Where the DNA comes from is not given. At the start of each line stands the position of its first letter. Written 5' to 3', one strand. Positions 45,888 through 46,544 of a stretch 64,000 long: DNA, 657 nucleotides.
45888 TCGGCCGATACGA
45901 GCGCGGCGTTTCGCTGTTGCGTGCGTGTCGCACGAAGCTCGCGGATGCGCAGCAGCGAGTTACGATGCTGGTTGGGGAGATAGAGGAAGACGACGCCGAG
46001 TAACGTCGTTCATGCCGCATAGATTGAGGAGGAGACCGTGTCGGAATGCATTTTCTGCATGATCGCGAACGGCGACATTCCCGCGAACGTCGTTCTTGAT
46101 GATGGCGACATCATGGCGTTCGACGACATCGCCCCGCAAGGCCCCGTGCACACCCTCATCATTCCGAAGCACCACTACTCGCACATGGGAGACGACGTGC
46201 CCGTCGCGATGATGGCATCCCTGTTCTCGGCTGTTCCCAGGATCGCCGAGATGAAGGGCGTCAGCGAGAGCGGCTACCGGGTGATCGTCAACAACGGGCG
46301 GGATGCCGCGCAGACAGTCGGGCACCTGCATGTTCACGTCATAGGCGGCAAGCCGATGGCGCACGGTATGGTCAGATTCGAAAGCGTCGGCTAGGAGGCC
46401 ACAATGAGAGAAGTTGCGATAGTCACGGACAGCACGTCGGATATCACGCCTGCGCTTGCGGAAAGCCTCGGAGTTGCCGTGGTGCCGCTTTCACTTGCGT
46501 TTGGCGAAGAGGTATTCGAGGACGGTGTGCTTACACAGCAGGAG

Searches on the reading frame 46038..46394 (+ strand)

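Call 40: search_protein_families(library=pfam, proteins=[window:46038-46394:+], max_evalue=0.000001)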
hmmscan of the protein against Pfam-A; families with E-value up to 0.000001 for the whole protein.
window:46038-46394:+ (118 aa): 2 families
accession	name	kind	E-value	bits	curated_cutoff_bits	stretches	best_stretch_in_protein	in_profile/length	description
PF01230.28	HIT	-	1.9e-24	86.6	21.5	1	12-106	2-97/98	HIT domain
PF11969.13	DcpS_C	-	6.1e-16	59.3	24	1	3-104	1-102/114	Scavenger mRNA decapping enzyme C-term binding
